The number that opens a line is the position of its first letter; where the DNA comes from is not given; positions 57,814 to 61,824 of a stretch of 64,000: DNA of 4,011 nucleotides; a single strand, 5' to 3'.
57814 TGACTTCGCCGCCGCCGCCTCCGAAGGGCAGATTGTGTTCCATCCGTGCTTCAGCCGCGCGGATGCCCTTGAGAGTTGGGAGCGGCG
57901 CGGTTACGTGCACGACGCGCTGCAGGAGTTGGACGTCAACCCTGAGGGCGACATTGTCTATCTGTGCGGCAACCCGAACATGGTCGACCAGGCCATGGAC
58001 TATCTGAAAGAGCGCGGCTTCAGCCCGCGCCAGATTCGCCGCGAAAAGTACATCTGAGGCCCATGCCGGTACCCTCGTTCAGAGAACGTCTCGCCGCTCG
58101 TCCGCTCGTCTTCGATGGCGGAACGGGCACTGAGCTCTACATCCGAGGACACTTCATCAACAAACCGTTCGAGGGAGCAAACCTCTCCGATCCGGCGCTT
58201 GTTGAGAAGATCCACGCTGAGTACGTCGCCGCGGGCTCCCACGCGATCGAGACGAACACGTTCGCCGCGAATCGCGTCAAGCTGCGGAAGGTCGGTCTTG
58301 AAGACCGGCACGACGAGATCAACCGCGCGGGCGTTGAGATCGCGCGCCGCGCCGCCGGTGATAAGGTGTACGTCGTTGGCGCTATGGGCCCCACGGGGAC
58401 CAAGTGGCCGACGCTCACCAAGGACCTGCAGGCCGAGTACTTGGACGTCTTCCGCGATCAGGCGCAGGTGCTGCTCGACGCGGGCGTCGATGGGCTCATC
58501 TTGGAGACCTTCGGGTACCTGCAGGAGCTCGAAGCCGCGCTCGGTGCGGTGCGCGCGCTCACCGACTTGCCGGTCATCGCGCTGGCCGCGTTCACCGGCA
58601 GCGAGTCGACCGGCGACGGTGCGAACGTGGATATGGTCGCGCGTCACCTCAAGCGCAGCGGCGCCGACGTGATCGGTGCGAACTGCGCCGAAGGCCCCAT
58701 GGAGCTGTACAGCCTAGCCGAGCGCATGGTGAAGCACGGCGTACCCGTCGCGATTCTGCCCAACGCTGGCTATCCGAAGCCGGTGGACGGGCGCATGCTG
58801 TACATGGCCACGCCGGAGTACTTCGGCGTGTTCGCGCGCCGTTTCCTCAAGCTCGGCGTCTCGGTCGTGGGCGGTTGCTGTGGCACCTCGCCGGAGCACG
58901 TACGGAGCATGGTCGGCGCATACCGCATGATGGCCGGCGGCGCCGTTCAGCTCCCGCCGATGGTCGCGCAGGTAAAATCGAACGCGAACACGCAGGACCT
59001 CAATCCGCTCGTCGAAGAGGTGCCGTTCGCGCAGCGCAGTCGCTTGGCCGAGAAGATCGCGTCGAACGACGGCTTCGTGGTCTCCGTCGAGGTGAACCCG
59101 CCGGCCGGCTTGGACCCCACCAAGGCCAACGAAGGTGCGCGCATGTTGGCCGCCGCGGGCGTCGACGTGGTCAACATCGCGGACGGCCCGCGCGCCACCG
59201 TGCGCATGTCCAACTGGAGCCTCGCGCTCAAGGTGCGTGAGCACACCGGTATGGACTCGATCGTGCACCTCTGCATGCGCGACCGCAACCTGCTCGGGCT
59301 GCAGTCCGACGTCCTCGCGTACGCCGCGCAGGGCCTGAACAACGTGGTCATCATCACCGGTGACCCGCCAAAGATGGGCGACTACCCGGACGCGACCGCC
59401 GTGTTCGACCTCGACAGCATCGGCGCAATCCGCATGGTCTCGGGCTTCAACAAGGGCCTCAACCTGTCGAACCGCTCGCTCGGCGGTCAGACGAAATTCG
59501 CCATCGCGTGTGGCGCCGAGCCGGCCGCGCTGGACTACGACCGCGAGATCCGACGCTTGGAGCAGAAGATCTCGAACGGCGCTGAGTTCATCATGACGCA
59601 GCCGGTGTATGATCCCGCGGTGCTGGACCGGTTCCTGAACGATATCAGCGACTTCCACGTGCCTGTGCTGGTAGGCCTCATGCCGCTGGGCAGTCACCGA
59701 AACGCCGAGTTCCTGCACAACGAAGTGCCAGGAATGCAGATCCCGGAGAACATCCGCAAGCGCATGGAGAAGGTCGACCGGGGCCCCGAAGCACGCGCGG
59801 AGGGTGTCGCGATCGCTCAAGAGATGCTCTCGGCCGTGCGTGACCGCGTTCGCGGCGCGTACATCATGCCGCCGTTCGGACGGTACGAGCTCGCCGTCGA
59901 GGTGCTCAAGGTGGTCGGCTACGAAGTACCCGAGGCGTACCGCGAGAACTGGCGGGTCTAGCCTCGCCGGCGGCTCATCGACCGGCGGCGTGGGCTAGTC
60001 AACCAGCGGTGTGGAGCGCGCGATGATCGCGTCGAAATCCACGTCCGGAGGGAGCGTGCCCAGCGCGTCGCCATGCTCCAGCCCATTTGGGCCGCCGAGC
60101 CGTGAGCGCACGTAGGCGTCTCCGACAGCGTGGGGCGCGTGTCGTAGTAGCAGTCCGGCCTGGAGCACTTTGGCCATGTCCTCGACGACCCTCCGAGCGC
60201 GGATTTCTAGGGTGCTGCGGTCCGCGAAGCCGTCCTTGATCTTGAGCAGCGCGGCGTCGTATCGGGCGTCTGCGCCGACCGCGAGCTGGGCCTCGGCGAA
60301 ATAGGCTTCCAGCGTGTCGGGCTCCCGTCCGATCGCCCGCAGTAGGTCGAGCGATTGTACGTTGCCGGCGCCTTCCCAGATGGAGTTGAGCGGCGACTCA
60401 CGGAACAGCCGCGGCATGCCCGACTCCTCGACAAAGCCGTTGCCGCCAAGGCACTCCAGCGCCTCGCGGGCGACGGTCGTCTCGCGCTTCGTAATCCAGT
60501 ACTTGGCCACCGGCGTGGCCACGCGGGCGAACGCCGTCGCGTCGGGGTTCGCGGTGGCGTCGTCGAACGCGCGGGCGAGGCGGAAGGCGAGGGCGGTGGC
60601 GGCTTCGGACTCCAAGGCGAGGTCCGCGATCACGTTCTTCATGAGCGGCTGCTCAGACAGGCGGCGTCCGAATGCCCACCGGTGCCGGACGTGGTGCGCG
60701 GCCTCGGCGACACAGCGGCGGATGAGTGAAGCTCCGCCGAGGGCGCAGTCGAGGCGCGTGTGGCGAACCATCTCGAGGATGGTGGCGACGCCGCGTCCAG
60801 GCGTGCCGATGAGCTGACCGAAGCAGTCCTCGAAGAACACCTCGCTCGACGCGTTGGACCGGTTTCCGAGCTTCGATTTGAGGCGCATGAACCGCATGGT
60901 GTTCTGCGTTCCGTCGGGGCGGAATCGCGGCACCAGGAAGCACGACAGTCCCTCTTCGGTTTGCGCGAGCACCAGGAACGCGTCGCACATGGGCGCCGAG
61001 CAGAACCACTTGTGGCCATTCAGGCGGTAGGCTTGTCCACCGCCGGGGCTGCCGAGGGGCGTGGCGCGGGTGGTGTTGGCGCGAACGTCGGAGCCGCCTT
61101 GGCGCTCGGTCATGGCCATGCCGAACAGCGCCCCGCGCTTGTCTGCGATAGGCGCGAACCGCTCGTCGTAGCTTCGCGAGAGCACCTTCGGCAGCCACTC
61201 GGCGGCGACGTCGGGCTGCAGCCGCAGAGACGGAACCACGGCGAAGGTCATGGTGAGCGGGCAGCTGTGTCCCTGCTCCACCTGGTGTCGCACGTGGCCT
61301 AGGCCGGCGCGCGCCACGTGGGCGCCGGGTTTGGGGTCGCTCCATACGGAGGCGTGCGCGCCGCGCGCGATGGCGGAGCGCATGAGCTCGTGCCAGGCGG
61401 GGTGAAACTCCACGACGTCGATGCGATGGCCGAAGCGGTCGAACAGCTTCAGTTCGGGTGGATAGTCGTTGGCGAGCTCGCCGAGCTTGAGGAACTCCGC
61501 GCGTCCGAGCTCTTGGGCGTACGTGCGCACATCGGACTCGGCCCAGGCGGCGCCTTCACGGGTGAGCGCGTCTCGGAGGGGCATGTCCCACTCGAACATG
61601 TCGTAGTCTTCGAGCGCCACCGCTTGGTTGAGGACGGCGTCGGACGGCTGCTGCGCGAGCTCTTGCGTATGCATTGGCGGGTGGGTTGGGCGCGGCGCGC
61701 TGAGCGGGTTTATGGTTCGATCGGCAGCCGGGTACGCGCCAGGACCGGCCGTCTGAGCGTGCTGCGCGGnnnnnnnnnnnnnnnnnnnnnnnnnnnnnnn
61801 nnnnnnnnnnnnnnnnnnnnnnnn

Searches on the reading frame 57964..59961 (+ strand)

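Call 55: search_protein_families(library=pfam, proteins=[window:57964-59961:+], max_evalue=0.00001)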
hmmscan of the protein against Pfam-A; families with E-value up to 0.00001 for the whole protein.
window:57964-59961:+ (665 aa): 2 families
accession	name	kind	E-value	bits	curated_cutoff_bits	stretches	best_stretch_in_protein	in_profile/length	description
PF02574.22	S-methyl_trans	-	6.7e-61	207.1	22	1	48-317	1-280/283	Homocysteine S-methyltransferase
PF02219.23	MTHFR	-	8.4e-30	104.5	24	1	364-627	4-262/287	Methylenetetrahydrofolate reductase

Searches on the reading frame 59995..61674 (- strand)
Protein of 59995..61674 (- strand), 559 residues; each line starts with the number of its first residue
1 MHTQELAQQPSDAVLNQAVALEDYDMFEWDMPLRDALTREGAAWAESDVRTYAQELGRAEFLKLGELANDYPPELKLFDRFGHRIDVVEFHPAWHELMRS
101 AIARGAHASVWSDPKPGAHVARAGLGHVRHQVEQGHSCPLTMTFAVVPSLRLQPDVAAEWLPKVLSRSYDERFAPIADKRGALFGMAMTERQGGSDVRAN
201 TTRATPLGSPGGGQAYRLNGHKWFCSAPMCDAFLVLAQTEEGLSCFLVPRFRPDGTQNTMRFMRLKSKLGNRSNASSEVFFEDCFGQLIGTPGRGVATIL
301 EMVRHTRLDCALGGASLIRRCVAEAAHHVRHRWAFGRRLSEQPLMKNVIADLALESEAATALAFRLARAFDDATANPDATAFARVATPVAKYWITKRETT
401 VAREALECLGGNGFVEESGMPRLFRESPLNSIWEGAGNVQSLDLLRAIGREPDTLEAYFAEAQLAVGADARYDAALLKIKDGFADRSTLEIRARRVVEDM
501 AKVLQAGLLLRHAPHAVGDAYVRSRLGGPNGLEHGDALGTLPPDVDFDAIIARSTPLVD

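Call 55: search_protein_families(library=pfam, proteins=[window:59995-61674:-], max_evalue=0.00001)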
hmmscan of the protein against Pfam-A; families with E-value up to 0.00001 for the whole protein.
window:59995-61674:- (559 aa): 4 families
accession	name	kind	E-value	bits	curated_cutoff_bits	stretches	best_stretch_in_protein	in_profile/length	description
PF18158.6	AidB_N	-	1.7e-58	197.6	22.9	1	16-171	1-156/156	Adaptive response protein AidB N-terminal domain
PF00441.29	Acyl-CoA_dh_1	-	5.9e-31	108.1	22.4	1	293-448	1-149/150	Acyl-CoA dehydrogenase, C-terminal domain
PF02770.24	Acyl-CoA_dh_M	-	7.6e-18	64.9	33.3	1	185-284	1-97/97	Acyl-CoA dehydrogenase, middle domain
PF08028.16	Acyl-CoA_dh_2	-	1.2e-10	42.2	22.7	1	319-426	12-122/134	Acyl-CoA dehydrogenase, C-terminal domain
